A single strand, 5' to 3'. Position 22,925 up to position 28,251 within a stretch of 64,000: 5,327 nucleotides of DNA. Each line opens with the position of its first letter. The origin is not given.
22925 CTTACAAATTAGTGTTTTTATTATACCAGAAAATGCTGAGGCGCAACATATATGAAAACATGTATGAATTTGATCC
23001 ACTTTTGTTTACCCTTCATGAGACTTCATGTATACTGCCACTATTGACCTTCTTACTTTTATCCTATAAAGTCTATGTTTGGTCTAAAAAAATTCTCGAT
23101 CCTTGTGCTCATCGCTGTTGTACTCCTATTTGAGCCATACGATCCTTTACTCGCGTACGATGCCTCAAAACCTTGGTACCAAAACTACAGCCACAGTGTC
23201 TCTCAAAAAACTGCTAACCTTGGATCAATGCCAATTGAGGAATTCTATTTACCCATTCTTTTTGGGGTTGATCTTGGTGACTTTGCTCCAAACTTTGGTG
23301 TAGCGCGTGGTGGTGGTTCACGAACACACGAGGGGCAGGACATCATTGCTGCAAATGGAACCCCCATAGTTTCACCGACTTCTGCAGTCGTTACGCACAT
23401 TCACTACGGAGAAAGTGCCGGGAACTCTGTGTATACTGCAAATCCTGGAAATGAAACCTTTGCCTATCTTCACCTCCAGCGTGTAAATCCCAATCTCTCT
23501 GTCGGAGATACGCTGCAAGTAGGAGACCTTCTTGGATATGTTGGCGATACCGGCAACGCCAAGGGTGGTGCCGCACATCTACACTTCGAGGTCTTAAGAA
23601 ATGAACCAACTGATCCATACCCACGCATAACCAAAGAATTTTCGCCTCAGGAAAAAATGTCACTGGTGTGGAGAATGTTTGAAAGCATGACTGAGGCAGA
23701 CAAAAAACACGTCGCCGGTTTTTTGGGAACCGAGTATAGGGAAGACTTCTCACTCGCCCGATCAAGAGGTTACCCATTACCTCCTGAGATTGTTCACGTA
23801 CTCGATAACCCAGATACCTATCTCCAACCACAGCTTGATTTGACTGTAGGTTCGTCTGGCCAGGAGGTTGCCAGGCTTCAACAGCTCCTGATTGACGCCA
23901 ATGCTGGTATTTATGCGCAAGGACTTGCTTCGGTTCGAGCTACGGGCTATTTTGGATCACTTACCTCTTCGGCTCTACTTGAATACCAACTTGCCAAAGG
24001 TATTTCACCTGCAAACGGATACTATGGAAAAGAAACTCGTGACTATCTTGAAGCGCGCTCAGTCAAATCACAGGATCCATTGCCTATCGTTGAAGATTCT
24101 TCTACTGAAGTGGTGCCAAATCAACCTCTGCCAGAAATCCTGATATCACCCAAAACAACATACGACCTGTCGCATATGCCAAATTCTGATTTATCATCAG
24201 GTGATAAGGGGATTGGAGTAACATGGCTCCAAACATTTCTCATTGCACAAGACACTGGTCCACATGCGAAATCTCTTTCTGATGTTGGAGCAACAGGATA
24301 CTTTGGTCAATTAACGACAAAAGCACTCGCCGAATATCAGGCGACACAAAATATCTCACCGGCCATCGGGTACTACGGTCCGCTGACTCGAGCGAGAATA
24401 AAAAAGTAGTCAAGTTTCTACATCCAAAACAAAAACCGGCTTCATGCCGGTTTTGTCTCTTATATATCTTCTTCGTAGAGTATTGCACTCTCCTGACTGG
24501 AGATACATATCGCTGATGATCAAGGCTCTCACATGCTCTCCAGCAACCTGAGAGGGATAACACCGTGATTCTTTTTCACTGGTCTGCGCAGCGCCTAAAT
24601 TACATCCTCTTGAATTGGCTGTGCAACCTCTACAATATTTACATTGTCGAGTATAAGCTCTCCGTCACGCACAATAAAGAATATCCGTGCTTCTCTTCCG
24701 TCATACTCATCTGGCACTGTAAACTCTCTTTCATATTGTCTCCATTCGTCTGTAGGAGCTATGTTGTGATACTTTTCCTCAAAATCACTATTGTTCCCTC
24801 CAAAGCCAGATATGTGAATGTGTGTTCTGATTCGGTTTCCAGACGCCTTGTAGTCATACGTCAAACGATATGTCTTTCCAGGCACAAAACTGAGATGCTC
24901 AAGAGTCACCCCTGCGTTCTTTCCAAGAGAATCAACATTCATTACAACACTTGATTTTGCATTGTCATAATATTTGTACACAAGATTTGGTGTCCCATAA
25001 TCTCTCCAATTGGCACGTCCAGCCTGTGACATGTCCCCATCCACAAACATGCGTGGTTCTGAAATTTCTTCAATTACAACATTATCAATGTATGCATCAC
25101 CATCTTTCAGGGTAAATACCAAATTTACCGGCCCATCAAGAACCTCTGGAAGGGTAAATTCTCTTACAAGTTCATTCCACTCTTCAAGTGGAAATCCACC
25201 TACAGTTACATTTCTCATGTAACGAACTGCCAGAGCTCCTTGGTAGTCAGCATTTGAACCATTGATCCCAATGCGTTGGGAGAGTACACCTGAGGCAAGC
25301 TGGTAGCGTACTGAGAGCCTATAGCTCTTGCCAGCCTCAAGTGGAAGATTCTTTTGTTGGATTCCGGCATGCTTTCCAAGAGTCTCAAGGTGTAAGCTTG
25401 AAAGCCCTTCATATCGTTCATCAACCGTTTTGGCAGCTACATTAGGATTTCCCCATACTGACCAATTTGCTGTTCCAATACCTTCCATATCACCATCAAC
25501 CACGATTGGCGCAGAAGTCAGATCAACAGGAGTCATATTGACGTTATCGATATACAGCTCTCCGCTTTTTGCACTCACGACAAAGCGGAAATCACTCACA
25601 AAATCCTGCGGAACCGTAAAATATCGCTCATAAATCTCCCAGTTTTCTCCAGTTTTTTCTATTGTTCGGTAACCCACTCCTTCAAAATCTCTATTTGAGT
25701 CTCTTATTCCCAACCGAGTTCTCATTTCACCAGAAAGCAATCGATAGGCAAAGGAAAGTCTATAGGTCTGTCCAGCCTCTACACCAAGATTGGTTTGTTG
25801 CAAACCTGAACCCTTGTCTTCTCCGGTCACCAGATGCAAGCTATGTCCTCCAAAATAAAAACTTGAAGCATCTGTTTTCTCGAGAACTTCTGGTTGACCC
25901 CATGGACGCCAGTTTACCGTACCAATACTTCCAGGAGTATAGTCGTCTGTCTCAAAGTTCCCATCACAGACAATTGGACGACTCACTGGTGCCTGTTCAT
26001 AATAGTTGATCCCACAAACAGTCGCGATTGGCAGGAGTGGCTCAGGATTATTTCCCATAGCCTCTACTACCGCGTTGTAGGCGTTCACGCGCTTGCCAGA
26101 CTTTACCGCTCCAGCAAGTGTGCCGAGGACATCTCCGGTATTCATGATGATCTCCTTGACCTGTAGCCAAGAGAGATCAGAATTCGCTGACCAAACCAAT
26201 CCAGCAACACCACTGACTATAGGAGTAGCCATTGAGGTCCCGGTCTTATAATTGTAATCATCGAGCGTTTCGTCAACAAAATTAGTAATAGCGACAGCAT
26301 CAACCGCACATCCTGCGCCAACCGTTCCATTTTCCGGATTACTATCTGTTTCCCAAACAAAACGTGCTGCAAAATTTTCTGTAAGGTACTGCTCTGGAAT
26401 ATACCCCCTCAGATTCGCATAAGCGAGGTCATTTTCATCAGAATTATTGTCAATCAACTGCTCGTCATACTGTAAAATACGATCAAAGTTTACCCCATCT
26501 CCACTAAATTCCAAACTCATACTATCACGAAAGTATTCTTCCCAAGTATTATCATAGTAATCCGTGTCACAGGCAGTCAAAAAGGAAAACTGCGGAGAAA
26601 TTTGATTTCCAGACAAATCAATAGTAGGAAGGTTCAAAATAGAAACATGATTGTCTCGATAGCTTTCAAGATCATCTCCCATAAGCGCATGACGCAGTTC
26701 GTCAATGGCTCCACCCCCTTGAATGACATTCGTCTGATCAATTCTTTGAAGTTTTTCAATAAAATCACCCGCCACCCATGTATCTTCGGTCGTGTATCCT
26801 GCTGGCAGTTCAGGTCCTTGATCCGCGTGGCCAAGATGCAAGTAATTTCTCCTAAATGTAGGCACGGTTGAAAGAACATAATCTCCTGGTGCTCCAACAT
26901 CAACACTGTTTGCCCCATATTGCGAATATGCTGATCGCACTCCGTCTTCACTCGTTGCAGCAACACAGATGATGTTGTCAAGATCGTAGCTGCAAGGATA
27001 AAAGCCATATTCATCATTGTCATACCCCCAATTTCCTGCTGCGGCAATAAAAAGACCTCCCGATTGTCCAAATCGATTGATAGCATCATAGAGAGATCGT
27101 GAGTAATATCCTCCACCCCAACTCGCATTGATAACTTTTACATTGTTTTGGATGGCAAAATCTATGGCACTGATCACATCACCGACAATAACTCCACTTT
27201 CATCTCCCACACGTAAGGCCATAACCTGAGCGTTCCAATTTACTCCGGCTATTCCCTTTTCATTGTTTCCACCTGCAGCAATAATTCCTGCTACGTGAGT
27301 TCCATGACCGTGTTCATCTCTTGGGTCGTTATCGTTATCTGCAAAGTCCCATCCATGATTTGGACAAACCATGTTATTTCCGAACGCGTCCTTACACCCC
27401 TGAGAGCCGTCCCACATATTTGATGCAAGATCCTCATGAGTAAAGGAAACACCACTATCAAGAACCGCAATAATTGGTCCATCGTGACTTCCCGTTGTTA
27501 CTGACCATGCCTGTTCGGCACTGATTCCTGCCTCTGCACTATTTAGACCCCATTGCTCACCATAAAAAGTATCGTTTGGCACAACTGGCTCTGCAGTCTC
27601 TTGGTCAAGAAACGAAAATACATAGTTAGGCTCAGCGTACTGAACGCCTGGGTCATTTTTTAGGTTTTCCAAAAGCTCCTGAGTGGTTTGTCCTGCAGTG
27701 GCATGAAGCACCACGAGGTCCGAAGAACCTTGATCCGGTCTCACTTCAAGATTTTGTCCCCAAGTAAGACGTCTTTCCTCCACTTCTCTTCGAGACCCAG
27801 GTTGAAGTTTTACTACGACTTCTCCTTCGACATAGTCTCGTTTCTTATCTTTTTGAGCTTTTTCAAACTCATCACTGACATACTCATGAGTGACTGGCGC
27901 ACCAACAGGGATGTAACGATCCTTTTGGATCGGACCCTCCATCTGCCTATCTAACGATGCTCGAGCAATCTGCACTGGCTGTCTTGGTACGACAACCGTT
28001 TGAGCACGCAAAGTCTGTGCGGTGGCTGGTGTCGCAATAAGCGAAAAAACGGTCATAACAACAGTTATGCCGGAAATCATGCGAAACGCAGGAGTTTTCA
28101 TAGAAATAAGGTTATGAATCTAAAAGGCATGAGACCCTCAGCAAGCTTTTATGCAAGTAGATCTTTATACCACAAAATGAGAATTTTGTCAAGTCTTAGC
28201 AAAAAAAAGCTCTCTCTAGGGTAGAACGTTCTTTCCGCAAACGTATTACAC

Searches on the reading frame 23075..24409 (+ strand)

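Call 35: search_protein_families(library=pfam, proteins=[window:23075-24409:+], max_evalue=0.00001)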
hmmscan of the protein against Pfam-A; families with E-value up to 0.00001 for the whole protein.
window:23075-24409:+ (444 aa): 2 families
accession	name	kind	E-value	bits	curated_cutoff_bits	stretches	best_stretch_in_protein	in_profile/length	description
PF01551.29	Peptidase_M23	-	8.6e-18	64.8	28.7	1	84-180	2-95/96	Peptidase family M23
PF01471.23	PG_binding_1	-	8e-14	52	23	1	261-323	1-55/57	Putative peptidoglycan binding domain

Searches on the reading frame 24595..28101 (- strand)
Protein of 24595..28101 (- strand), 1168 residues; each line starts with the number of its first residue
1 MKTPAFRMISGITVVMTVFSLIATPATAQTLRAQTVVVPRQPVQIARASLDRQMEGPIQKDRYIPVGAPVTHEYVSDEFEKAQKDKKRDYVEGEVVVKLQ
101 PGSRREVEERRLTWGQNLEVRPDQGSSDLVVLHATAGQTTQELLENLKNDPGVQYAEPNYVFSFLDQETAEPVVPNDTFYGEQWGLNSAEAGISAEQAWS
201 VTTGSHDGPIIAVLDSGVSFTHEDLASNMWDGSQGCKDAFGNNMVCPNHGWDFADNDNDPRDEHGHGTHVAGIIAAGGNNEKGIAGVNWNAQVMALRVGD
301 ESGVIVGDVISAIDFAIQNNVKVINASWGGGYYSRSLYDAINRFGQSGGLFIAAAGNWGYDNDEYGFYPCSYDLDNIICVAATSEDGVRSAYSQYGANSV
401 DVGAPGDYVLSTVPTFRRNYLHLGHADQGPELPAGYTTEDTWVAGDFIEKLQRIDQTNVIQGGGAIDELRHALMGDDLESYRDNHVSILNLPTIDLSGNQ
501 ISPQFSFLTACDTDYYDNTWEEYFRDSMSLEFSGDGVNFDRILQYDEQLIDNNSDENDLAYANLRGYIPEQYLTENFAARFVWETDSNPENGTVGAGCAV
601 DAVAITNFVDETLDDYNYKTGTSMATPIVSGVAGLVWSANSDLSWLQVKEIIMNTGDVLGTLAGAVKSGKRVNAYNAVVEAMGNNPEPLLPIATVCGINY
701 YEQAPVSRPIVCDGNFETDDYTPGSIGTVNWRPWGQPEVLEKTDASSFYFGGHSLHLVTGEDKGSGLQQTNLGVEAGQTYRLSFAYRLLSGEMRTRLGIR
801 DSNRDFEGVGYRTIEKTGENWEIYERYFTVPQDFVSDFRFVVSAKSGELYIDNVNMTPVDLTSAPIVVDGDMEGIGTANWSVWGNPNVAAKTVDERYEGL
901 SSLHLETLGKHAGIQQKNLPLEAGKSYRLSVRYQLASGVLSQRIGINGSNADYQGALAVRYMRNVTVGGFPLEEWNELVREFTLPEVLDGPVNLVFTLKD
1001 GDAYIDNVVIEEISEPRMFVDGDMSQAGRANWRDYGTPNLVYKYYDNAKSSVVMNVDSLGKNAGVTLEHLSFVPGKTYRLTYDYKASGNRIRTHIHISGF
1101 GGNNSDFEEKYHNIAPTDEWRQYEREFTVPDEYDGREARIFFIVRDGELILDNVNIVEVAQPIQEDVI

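Call 33: search_protein_families(library=ncbifam, proteins=[window:24595-28101:-], max_evalue=1e-10)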
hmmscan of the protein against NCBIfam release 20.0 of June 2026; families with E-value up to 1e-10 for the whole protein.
window:24595-28101:- (1168 aa): 2 families
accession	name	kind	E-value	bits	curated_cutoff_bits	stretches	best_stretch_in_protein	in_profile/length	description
TIGR03921.1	T7SS_mycosin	equivalog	6.8e-37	127.4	278.75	1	194-415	2-213/353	type VII secretion-associated serine protease mycosin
NF033595.1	denti_PrtP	equivalog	1.8e-21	76.4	300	0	196-290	179-274/606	dentilisin complex serine proteinase subunit PrtP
